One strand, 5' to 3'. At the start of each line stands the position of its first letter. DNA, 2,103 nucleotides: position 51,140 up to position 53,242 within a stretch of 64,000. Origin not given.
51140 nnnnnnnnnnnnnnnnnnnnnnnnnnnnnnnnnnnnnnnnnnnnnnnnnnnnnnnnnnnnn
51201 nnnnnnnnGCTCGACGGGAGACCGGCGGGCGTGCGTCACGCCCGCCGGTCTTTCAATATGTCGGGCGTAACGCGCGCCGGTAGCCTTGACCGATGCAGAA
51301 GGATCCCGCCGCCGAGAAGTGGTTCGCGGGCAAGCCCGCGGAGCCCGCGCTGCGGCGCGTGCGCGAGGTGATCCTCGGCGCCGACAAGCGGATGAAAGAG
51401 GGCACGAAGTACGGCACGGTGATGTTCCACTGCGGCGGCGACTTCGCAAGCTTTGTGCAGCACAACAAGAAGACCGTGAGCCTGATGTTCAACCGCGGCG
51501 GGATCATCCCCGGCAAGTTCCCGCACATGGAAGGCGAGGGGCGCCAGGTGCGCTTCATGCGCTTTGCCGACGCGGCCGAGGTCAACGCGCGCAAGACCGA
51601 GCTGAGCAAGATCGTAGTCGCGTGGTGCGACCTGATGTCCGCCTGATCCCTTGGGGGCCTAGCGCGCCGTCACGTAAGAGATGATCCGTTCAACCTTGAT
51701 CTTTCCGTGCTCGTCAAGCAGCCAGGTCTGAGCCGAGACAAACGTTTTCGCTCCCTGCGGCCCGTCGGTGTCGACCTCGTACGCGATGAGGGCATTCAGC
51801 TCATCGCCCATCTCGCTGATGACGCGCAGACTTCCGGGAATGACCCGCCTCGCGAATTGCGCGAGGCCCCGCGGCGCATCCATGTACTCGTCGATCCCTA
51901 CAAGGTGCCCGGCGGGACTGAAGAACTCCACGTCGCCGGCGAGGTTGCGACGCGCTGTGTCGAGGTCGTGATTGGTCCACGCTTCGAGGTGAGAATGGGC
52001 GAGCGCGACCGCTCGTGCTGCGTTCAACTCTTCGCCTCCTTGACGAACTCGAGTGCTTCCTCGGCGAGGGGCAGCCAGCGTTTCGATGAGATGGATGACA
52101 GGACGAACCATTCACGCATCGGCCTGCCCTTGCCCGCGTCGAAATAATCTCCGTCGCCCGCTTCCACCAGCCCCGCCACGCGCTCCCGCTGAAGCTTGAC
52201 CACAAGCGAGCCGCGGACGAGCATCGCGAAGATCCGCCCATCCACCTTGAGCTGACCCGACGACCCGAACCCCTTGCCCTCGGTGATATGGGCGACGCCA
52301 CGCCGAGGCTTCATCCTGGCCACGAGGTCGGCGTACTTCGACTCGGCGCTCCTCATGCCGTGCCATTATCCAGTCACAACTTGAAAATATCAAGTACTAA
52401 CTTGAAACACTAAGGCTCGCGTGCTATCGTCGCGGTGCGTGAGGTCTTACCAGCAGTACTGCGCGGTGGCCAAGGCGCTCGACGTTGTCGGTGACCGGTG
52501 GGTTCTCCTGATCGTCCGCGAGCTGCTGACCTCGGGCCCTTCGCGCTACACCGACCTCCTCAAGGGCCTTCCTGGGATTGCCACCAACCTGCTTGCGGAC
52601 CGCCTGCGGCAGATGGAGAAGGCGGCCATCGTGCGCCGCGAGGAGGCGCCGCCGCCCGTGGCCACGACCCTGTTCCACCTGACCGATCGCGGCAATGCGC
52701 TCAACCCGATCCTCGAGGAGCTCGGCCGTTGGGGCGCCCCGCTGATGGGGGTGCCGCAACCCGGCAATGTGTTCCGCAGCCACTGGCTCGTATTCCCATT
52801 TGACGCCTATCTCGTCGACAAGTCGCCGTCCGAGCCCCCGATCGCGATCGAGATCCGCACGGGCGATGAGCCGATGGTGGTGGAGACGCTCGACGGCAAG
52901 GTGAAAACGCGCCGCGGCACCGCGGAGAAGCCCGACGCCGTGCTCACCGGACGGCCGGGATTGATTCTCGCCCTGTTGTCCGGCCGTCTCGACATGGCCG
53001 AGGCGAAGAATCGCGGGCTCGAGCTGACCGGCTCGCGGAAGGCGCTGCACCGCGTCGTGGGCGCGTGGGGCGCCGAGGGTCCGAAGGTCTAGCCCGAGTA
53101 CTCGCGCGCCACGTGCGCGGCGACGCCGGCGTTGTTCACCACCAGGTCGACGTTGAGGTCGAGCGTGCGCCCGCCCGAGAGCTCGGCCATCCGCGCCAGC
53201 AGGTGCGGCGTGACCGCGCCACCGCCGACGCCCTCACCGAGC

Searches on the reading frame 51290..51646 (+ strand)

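Call 43: search_protein_families(library=pfam, proteins=[window:51290-51646:+], max_evalue=0.001)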
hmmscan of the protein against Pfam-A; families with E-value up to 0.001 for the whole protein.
window:51290-51646:+ (118 aa): 1 family
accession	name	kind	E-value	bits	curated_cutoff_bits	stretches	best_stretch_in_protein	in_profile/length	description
PF08818.16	DUF1801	-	3.6e-08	34.1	27.2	1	20-110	4-82/85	Domain of unknown function (DU1801)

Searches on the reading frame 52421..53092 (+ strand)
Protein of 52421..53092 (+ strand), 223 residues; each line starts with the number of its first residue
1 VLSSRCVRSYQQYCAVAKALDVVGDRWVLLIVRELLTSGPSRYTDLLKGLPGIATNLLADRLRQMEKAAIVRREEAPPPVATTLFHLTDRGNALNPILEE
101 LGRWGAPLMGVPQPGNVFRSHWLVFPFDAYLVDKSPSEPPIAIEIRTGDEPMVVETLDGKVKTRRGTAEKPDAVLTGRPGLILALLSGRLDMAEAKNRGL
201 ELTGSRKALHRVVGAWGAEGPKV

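Call 43: search_protein_families(library=pfam, proteins=[window:52421-53092:+], max_evalue=0.001)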
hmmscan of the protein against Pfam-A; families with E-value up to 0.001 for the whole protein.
window:52421-53092:+ (223 aa): 2 families
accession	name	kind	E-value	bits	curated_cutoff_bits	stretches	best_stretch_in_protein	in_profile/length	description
PF01638.23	HxlR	-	2.6e-19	69.3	20.8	1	22-106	1-84/91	HxlR-like helix-turn-helix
PF07398.16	MDMPI_C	-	0.00011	23.2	29.5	1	141-209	37-88/90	MDMPI C-terminal domain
